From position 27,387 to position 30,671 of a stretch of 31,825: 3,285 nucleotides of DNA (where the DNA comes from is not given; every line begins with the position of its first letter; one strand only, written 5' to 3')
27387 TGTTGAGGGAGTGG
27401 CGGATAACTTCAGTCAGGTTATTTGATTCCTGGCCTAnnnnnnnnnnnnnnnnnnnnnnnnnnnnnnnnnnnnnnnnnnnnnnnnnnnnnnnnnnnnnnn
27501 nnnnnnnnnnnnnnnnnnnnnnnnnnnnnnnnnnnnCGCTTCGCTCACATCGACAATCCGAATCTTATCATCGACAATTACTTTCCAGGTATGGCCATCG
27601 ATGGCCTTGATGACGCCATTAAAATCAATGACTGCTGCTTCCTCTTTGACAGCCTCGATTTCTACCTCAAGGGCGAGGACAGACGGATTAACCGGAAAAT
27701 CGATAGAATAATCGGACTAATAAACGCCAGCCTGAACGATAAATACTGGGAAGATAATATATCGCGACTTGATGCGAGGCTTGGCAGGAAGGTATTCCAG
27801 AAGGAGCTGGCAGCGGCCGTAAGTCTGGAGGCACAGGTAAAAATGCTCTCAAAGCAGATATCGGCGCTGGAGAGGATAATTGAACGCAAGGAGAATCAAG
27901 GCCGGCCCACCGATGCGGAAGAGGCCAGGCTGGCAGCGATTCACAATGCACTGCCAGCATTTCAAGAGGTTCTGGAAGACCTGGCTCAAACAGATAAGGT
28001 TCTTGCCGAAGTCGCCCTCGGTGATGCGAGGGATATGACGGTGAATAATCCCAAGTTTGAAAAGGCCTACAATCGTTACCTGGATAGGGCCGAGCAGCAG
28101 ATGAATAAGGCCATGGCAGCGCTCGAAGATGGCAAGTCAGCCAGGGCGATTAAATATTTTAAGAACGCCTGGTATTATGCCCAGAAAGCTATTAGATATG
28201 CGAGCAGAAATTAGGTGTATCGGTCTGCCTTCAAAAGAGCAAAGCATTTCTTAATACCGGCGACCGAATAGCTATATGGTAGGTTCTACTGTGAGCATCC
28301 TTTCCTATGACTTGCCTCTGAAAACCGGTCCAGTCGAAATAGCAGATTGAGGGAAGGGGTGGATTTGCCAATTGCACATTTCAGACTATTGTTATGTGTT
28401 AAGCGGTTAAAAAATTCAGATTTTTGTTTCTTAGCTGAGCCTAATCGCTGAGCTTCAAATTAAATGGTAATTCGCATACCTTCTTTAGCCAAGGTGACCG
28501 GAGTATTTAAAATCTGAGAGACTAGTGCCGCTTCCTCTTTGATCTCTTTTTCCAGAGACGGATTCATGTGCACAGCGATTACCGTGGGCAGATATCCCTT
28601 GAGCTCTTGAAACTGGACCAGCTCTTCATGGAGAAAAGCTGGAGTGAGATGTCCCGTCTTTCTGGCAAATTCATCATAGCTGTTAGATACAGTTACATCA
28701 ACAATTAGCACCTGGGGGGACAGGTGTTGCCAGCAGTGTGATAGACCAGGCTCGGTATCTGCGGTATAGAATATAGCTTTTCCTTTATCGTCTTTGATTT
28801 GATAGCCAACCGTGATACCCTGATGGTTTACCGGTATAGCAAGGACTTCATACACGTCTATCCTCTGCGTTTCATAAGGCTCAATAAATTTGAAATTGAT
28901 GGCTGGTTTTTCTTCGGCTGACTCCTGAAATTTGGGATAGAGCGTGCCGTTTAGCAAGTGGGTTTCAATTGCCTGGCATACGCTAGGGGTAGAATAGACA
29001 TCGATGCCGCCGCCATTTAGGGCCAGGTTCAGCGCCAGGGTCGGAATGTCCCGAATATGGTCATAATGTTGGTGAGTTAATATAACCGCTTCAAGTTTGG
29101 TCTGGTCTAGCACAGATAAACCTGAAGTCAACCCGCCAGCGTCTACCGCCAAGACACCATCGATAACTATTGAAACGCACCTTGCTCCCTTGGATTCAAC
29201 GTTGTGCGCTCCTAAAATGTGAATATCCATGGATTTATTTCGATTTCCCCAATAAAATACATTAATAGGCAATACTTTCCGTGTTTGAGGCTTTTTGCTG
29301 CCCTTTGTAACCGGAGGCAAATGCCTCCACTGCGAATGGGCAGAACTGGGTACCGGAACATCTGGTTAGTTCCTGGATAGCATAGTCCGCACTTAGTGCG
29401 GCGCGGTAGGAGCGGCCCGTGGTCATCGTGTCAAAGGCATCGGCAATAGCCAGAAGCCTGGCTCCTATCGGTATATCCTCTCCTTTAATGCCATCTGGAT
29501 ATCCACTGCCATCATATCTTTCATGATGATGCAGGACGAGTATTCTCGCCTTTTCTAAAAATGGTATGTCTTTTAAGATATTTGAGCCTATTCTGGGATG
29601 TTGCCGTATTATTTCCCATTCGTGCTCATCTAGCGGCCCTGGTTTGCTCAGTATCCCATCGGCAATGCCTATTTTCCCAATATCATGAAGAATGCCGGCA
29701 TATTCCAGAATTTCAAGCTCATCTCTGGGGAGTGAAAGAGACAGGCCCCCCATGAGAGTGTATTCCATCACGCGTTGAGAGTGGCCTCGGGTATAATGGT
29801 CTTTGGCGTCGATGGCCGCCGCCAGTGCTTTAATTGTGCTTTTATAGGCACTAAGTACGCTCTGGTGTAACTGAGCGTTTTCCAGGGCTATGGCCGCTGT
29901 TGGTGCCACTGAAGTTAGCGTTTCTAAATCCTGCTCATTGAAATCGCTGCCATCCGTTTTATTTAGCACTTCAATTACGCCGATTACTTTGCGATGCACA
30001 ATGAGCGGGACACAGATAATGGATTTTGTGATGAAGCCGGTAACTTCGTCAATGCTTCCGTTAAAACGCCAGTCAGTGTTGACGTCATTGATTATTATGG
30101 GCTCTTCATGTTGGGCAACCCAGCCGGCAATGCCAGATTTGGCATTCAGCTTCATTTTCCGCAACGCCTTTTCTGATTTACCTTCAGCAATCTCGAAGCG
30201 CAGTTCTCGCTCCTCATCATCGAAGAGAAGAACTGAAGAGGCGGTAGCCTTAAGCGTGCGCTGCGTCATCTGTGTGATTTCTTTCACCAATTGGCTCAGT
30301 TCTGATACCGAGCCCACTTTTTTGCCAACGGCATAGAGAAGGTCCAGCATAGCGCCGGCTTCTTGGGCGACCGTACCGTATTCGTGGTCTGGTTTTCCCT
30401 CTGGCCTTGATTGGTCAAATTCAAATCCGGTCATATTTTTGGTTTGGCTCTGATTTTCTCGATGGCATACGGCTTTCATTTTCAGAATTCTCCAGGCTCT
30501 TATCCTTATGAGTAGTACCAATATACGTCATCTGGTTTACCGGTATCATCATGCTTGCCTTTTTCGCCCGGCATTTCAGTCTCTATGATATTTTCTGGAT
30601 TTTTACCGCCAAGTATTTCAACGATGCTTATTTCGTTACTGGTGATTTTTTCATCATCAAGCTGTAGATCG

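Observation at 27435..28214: Head-to-head junction of two start-less gene 3' ends at about 27680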

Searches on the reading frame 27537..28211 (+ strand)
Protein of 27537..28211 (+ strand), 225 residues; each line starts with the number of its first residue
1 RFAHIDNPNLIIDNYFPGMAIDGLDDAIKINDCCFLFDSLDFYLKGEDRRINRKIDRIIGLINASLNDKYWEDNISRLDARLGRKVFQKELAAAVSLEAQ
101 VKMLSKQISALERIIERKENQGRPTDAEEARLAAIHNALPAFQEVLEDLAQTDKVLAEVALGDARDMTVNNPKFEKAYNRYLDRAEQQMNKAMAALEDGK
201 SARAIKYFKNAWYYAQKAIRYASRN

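Call 6: search_protein_families(library=pfam, proteins=[window:27537-28211:+], max_evalue=1)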
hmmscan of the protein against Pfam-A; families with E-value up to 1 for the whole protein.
window:27537-28211:+ (225 aa): 7 families
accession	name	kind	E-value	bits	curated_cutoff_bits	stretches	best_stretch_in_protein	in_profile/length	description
PF04899.17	MbeD_MobD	-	0.033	14.8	21.6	1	71-117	26-67/70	MbeD/MobD like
PF13779.11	DUF4175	-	0.11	10.9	27.3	1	147-207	680-725/825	Domain of unknown function (DUF4175)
PF00515.34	TPR_1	-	0.14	12.5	27.8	0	186-211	2-27/34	Tetratricopeptide repeat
PF13747.11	DUF4164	-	0.35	11.8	27.2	0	96-137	5-46/89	Domain of unknown function (DUF4164)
PF13432.12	TPR_16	-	0.53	11.2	32.7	0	174-209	20-55/65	Tetratricopeptide repeat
PF17522.7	DUF5446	-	0.56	10.8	26.2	0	72-121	18-67/72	Family of unknown function (DUF5446)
PF12318.13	FAD-SLDH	-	0.72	10.5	24.2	0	126-204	25-109/163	Membrane bound FAD containing D-sorbitol dehydrogenase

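Call 24: search_protein_representatives(protein=window:27591-28211:+)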
Query: 207 residues. Proteins with E-value up to 0.001 (for the whole library): 393; up to 1e-10: 82; up to 1e-30: 5. The best 150 are listed.
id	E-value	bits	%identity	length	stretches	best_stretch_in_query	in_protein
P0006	4.5e-59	215.8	61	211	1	26-206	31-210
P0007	6.4e-53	195.7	58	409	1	26-206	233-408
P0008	1.2e-49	185.1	53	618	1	26-206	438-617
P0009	1.1e-38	149.3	46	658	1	27-206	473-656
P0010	1.5e-33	132.6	42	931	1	27-206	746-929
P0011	2.1e-29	119.0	38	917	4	117-205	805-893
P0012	3.7e-27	111.7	34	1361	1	27-205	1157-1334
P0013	9.9e-27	110.3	38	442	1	25-206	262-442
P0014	1.1e-26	110.2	37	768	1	26-205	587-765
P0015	2.7e-25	105.7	34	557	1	27-206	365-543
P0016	6.1e-24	101.3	40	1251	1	32-205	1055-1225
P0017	5.3e-23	98.2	38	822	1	29-205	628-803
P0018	1.2e-21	93.8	34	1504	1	26-206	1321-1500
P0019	3.3e-21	92.3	38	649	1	22-204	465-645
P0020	8.6e-21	91.0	34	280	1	29-201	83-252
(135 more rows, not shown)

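Call 29: search_protein_families(library=ncbifam, proteins=[window:27666-28211:+], max_evalue=1)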
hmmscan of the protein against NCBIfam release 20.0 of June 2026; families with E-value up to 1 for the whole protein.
window:27666-28211:+ (182 aa): 3 families
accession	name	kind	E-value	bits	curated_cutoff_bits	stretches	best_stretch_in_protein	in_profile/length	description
NF052682.1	morpho_FcmC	equivalog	0.059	13.7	90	1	29-86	66-126/159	filament morphology membrane protein FcmC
NF045949.1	PrtAdtaseSelOPseudom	equivalog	0.06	12.2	850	1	81-181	348-444/487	protein adenylyltransferase SelO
NF008761.0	PRK11797.1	equivalog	0.096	13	93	1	91-150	43-99/139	D-ribose pyranase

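Call 30: search_protein_families(library=pfam, proteins=[P0007, P0008, P0009, P0010, P0012, P0018], max_evalue=0.01)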
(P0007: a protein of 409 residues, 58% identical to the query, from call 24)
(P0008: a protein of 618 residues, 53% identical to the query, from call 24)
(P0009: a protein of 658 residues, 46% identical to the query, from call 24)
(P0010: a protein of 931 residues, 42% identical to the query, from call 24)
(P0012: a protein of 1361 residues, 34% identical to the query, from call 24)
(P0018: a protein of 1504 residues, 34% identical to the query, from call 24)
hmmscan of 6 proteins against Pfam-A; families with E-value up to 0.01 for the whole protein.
P0007 (409 aa): 0 families

P0008 (618 aa): 4 families
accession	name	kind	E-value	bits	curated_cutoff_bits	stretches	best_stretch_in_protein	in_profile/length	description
PF13229.12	Beta_helix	-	3.7e-12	46.6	25.9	2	99-220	25-146/158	Right handed beta helix region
PF17161.10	DUF5123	-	8.6e-06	27.3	35.1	1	180-283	2-110/113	Domain of unknown function (DUF5123)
PF00041.27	fn3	-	6.2e-05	23.6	25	1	321-397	2-74/84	Fibronectin type III domain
PF01095.25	Pectinesterase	-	0.00014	21.1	27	1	33-109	2-84/298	Pectinesterase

P0009 (658 aa): 10 families
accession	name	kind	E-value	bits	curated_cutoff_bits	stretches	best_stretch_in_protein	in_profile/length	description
PF18911.6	PKD_4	-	1.4e-31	108.8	27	2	291-374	1-83/85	PKD domain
PF00801.26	PKD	-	4.6e-17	62.2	23.5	2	322-373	26-78/80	PKD domain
PF13229.12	Beta_helix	-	1.3e-08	35.1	25.9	1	130-197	6-74/158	Right handed beta helix region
PF05048.19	NosD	-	5.2e-08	33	23.6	1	131-197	90-156/212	Periplasmic copper-binding protein (NosD)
PF22352.2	K319L-like_PKD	-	6.6e-08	32.9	27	2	218-290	11-83/84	K319L-like, PKD domain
PF02010.21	REJ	-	1.2e-07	31.2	25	1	220-440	101-262/452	REJ domain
PF02494.22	HYR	-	3.3e-05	24.6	21.7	1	377-451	1-77/81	HYR domain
PF17963.7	Big_9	-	8.2e-05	23.9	23.6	1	202-290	1-89/89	Bacterial Ig domain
PF21027.3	Sde0182_C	-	0.00047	21.1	27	1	221-240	2-21/83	Cellulose-binding protein Sde0182, C-terminal domain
PF12708.12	Pect-lyase_RHGA_epim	-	0.0044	17.3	27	0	130-195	152-212/213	Rhamnogalacturonase A/epimerase, pectate lyase-like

P0010 (931 aa): 7 families
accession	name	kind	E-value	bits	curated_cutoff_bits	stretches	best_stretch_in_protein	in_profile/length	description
PF05048.19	NosD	-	1.1e-35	123.5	23.6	2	180-334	45-198/212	Periplasmic copper-binding protein (NosD)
PF13229.12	Beta_helix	-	1.2e-31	109.9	25.9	2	187-317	12-146/158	Right handed beta helix region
PF18911.6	PKD_4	-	2.6e-29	101.5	27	2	564-649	1-85/85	PKD domain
PF00801.26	PKD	-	1.3e-15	57.6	23.5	2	584-646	17-78/80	PKD domain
PF22352.2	K319L-like_PKD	-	2.5e-06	27.8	27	1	493-562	13-84/84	K319L-like, PKD domain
PF02494.22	HYR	-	4.6e-06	27.3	21.7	1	650-727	1-80/81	HYR domain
PF17963.7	Big_9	-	0.00013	23.2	23.6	1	475-562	1-88/89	Bacterial Ig domain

P0012 (1361 aa): 4 families
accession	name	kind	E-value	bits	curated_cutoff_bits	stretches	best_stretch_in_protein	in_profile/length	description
PF13229.12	Beta_helix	-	1.1e-33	116.5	25.9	2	228-373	1-138/158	Right handed beta helix region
PF05048.19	NosD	-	3.3e-24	86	23.6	1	214-402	29-212/212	Periplasmic copper-binding protein (NosD)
PF10317.15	7TM_GPCR_Srd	-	0.0016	18.1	22.8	1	949-1015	97-163/292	Serpentine type 7TM GPCR chemoreceptor Srd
PF07602.17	DUF1565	-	0.0066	16.2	20.3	0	238-340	112-200/257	Protein of unknown function (DUF1565)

P0018 (1504 aa): 10 families
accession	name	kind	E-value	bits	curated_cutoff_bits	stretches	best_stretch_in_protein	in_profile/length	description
PF18911.6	PKD_4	-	1.6e-150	490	27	12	1028-1105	4-80/85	PKD domain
PF00801.26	PKD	-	2.7e-98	322.5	23.5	8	1036-1105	8-78/80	PKD domain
PF22352.2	K319L-like_PKD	-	4.4e-22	78.3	27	2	241-316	1-84/84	K319L-like, PKD domain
PF08329.16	ChitinaseA_N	-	7.6e-12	45.5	21.2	0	724-767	66-109/133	Chitinase A, N-terminal domain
PF13620.12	CarboxypepD_reg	-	3e-10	40.7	32.3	1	68-147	3-80/82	Carboxypeptidase regulatory-like domain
PF11974.14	bMG3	-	7.4e-08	32.7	34.9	1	76-135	25-86/103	Bacterial alpha-2-macroglobulin MG3 domain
PF13715.12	CarbopepD_reg_2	-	2.2e-05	24.8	32.2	0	68-131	2-57/88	CarboxypepD_reg-like domain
PF05345.18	He_PIG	-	3.3e-05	24.7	24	0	242-317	8-96/96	Putative Ig domain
PF18981.6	InlK_D3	-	0.00016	22.1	25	0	291-317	48-74/75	Internalin K domain (D3/D4)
PF01060.29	TTR-52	-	0.0041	18.1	24.9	0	76-112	8-48/79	Transthyretin-like family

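Call 37: find_related_loci(query=window:27666-28211:+, collection=metagenome_contigs, flank=6000)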
Query window:27666-28211:+ (182 aa) in metagenome_contigs; peptide patterns used: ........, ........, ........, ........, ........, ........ (x = any residue, [..] = any of these).
201 stretches matched a pattern; 2 encode a relative of the query (tblastn E <= 1e-3); 2 distinct loci.
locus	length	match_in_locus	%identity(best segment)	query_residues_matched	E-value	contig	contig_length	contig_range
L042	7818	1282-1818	59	2-181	9e-66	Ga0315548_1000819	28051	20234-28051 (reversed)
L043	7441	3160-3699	59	2-182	1e-65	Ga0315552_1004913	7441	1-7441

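Call 50: find_related_loci(query=window:27666-28211:+, collection=genome_contigs, flank=4000)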
Query window:27666-28211:+ (182 aa) in genome_contigs; peptide patterns used: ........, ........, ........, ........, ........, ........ (x = any residue, [..] = any of these).
123 stretches matched a pattern; 1 encode a relative of the query (tblastn E <= 1e-3); 1 distinct loci.
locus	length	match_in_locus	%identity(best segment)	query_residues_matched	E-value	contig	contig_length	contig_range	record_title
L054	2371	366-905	59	2-182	2e-68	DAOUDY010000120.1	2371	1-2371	MAG TPA_asm: Dehalococcoidales bacterium isolate N2_108 k133_1178538, whole genome shotgun sequence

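Call 54: search_solved_structures(query=A3, max_evalue=1)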
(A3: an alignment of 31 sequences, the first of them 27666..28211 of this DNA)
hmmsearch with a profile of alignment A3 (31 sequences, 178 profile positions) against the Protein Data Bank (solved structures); distinct sequences matched with E-value up to 1: 30.
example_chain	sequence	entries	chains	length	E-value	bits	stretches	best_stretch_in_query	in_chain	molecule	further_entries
9min_D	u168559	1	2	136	0.012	18.6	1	126-173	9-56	designed minibinder KH46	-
8ch0_A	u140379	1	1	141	0.024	17.6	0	137-164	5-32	Consensus tetratricopeptide repeat protein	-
8bu0_A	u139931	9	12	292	0.03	17.3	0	137-164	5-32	Consensus tetratricopeptide repeat protein | Crystal structure of an 8-repeat consensus TPR superhelix with Zinc. | Monomer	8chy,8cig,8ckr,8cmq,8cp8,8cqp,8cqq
9tw2_E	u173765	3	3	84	0.03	17.3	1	133-176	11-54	Nuclear receptor-binding factor 2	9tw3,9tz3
9qhc_A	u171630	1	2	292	0.032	17.2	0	137-164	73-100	Engineered tetratricopeptide repeat protein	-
2wqh_A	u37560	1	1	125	0.033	17.2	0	127-164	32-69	CTPR3Y3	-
2fo7_A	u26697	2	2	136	0.037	17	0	137-164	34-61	SYNTHETIC CONSENSUS TPR PROTEIN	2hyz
9rx7_L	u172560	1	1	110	0.059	16.4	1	131-176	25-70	Nuclear receptor-binding factor 2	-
4zey_A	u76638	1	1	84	0.077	16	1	135-176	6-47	Nuclear receptor-binding factor 2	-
1na0_A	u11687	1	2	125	0.077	16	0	137-164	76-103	designed protein CTPR3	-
6vfj_B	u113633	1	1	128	0.11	15.5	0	128-164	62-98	I53_dn5B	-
9qqu_A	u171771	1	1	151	0.12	15.4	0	137-164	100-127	Stress-induced-phosphoprotein 1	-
6vfh_A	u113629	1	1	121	0.14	15.1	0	135-164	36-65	T33_dn10A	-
1yxr_A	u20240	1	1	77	0.15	15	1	133-176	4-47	vacuolar protein sorting factor 4A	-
2avp_A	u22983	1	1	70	0.15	15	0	137-164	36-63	synthetic consensus TPR protein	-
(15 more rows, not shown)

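Call 58: predict_structure(alignment_id=A3)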
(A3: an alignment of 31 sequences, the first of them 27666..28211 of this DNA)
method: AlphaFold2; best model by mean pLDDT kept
length: 182 residues; sequences in the alignment: 31
mean_pLDDT: 94.8   pTM: 0.87
mean pLDDT of the five models: 94.8, 93.9, 93.9, 93.6, 92.9
residues with pLDDT >= 90: 163; 70-90: 16; 50-70: 3; < 50: 0
segments of 3 or more residues with pLDDT < 50: none
pLDDT, mean of each block of 10 residues (from residue 1): 82 93 91 85 96 96 97 98 96 94 96 97 97 98 99 97 98 98 91
secondary structure, 60 per line:
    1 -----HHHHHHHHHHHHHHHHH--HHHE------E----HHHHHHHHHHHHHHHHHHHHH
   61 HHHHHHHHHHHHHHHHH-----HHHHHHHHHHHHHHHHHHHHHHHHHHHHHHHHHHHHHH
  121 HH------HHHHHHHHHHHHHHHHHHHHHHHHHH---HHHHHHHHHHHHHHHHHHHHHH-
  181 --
elements in order: H6-22 H40-77 H83-122 H129-154 H158-179

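Call 62: fold_search(model_id=the predicted structure, library=pdb)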
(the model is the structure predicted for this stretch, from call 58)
No match with E <= 0.001 here; weaker rows may still be real.
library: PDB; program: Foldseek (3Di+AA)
matches with E <= 10: 500; with E <= 0.001: 0
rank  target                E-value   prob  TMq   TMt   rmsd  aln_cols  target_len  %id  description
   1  7uni_D                3.9e-01  0.38  0.28  0.22  17.7       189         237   12  De novo designed chlorophyll dimer protein with Zn pheophorbide a methyl ester, SP2-ZnPPaM (released 2023-04-19)
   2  9f1v                  4.8e-01  0.15  0.22  0.19  19.0       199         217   14  Crystal structure of Borrelia burgdorferi CspZ-YA (released 2025-04-16)
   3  9ci3_C                5.3e-01  0.28  0.26  0.21  10.5       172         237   12  Structure of the LRRK2/14-3-3 complex (released 2025-09-03)
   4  8glt_1                5.6e-01  0.41  0.35  0.28  18.1       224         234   13  Backbone model of de novo-designed chlorophyll-binding nanocage O32-15 (released 2024-03-27)
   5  1szi                  5.9e-01  0.30  0.26  0.26  12.6       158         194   13  Crystal Structure of the C-terminus of TIP47 (released 2004-07-27)
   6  7uni_B                6.5e-01  0.38  0.32  0.25  18.1       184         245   14  De novo designed chlorophyll dimer protein with Zn pheophorbide a methyl ester, SP2-ZnPPaM (released 2023-04-19)
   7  3rkg                  6.8e-01  0.12  0.20  0.15  15.6       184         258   11  Structural and Functional Characterization of the Yeast Mg2+ Channel Mrs2 (released 2012-04-18)
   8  4jeh_B                6.8e-01  0.21  0.29  0.25  12.6       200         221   12  Crystal Structure of Munc18a and Syntaxin1 lacking N-peptide complex (released 2013-07-17)
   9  9f21                  7.2e-01  0.14  0.23  0.20  19.1       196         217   14  Crystal structure of Borrelia burgdorferi CspZ-YACS (released 2025-04-16)
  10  3e04_A                7.6e-01  0.33  0.30  0.14  21.3       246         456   10  Crystal structure of human fumarate hydratase (released 2008-08-12)
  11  6t46_A                7.6e-01  0.21  0.24  0.12  18.1       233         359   12  Structure of the Rap conjugation gene regulator of the plasmid pLS20 in complex with the Phr* peptide (released 2020-06-24)
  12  7unh_A                7.6e-01  0.28  0.28  0.22  17.9       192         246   14  De novo designed chlorophyll dimer protein in apo state, SP2 (released 2023-04-19)
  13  8tso_A                7.6e-01  0.16  0.27  0.11  18.6       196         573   13  KDL bound, nucleotide-free MsbA in open, outward-facing conformation (released 2024-06-19)
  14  8e12_C                8.0e-01  0.18  0.24  0.27  18.4       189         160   14  Homotrimeric variant of tcTRP9, BGL14 (released 2023-04-12)
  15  7a6y_A                8.4e-01  0.33  0.32  0.27  15.5       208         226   13  Structure of 14-3-3 gamma in complex with DAPK2 peptide stabilized by FC-A (released 2021-08-25)
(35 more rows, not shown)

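Call 70: list_cluster_members(proteins=[window:27591-28211:+])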
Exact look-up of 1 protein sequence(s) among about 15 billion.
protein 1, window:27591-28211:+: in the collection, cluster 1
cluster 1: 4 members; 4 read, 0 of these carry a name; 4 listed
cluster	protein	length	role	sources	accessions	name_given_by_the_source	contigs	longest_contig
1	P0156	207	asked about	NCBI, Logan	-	-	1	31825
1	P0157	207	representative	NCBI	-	-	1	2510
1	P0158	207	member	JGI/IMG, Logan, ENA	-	-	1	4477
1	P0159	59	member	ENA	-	-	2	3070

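Call 72: find_encoding_contigs(protein=P0158, flank=5000, max_places=6)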
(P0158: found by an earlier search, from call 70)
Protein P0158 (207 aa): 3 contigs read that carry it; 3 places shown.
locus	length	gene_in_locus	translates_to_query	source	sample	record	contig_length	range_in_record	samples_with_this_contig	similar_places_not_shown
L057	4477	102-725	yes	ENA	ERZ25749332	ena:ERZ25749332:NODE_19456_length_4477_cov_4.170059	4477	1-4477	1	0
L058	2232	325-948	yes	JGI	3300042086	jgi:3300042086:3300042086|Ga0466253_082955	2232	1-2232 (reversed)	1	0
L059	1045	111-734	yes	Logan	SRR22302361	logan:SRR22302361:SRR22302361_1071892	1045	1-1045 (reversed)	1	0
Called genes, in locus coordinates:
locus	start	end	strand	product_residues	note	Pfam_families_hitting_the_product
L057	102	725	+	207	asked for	-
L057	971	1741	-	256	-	PF00753:Lactamase_B (faint), PF12706:Lactamase_B_2, PF23023:Anti-Pycsar_Apyc1 (weak)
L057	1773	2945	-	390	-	PF01590:GAF, PF13185:GAF_2, PF13492:GAF_3, PF13487:HD_5, PF01966:HD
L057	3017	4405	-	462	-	PF04773:FecR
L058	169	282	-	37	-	-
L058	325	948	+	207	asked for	-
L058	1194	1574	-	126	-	PF12706:Lactamase_B_2 (weak)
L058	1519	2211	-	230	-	-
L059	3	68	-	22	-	?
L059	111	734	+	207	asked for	-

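Call 73: find_encoding_contigs(protein=P0157, flank=5000, max_places=6)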
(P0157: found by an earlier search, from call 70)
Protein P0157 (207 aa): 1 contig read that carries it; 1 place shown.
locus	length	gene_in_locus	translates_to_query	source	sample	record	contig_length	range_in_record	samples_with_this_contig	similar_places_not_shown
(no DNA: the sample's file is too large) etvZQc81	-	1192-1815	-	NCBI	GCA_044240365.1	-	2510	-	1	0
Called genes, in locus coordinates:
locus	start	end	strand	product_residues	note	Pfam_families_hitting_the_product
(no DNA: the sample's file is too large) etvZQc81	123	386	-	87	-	PF00106:adh_short (weak), PF13561:adh_short_C2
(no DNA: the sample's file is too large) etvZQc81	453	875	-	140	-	PF00106:adh_short, PF08659:KR, PF13561:adh_short_C2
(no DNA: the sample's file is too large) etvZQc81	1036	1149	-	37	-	-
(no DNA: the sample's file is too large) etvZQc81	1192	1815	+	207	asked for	-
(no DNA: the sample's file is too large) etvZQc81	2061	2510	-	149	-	?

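Call 75: find_encoding_contigs(protein=P0159, flank=4000, max_places=4)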
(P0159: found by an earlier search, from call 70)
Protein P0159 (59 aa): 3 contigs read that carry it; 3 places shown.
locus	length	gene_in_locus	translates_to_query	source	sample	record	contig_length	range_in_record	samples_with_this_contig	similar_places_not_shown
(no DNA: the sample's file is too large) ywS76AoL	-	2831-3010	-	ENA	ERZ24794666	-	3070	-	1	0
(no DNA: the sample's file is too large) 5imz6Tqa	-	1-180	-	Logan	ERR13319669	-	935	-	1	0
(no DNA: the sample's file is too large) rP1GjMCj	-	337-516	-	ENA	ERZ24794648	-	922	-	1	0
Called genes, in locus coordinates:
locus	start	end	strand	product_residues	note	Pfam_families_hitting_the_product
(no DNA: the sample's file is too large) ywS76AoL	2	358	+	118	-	?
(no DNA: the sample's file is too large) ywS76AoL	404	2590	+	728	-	PF07602:DUF1565 (faint), PF22842:Pel9A-like_beta_helix (weak), PF18998:Flg_new_2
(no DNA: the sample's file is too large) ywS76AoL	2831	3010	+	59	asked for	-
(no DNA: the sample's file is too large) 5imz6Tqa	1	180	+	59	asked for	?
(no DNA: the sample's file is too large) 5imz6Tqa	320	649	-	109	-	-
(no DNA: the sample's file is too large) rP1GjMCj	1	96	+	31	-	?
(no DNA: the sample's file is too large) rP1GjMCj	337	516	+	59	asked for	-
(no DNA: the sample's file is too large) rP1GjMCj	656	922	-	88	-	?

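Call 76: find_homologous_proteins(query=window:27666-28211:+, lengths=longer, max_evalue=1e-10)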
Query window:27666-28211:+ (182 aa): 1 proteins with E <= 1e-10 among 8000 candidates. Only proteins of 320 to 2000 residues were searched; long proteins share words by chance and can crowd out relatives, so finding none is weak evidence.
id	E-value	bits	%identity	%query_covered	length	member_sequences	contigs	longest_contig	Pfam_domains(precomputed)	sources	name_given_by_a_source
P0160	4.6e-55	204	59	99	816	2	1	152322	PF13229.13,PF21027.4,PF22352.3,PF07602.18,PF22842.4,PF00041.28,PF18911.7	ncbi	-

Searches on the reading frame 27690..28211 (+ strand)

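Call 6: search_protein_families(library=pfam, proteins=[window:27690-28211:+], max_evalue=1)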
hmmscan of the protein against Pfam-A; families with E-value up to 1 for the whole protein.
window:27690-28211:+ (174 aa): 7 families
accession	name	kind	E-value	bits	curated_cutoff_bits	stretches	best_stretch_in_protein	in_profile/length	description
PF04899.17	MbeD_MobD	-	0.028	15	21.6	1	20-66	26-67/70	MbeD/MobD like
PF13779.11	DUF4175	-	0.044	12.2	27.3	1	92-156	675-725/825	Domain of unknown function (DUF4175)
PF13747.11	DUF4164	-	0.13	13.1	27.2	0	45-86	5-46/89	Domain of unknown function (DUF4164)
PF17522.7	DUF5446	-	0.19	12.3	26.2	0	21-70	18-67/72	Family of unknown function (DUF5446)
PF13432.12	TPR_16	-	0.24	12.3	32.7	0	123-158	20-55/65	Tetratricopeptide repeat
PF12318.13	FAD-SLDH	-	0.32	11.6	24.2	0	75-153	25-109/163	Membrane bound FAD containing D-sorbitol dehydrogenase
PF00515.34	TPR_1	-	0.88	9.9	27.8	0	135-160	2-27/34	Tetratricopeptide repeat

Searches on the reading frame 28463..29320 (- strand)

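Call 44: search_protein_families(library=pfam, proteins=[window:28463-29320:-], max_evalue=0.001)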
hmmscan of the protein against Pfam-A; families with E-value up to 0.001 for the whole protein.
window:28463-29320:- (286 aa): 2 families
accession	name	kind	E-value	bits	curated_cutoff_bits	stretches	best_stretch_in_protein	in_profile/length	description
PF12706.13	Lactamase_B_2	-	8.5e-19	68.4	27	1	72-251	26-199/200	Beta-lactamase superfamily domain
PF00753.33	Lactamase_B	-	2.8e-05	24.6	22.7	1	51-96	18-64/196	Metallo-beta-lactamase superfamily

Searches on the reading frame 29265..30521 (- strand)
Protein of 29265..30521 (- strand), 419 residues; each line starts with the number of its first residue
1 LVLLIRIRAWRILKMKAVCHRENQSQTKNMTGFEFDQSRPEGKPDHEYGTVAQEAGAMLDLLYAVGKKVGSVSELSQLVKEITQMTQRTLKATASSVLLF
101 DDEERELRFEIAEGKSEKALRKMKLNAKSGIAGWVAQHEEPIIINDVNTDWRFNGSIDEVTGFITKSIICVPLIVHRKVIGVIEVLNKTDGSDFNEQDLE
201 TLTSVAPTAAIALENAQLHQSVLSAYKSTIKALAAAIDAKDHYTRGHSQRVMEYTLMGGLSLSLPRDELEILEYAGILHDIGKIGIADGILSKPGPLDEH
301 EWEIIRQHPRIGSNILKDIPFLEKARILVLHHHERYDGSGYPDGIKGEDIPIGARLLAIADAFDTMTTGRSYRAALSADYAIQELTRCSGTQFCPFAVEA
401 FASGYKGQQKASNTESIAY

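Call 44: search_protein_families(library=pfam, proteins=[window:29265-30521:-], max_evalue=0.001)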
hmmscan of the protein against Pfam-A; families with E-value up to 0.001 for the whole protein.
window:29265-30521:- (419 aa): 5 families
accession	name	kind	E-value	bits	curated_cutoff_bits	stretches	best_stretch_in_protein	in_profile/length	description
PF13487.12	HD_5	-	1.4e-37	129.5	27.2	1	233-392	3-165/170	HD domain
PF01966.28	HD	-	7.7e-19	68.5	22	1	246-366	3-116/116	HD domain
PF01590.32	GAF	-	3e-18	67.1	22.4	1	75-213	2-133/133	GAF domain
PF13185.12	GAF_2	-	4.1e-18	66.3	28.6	1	74-214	3-136/136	GAF domain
PF13492.12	GAF_3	-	7.7e-18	65.6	27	1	75-215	2-129/129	GAF domain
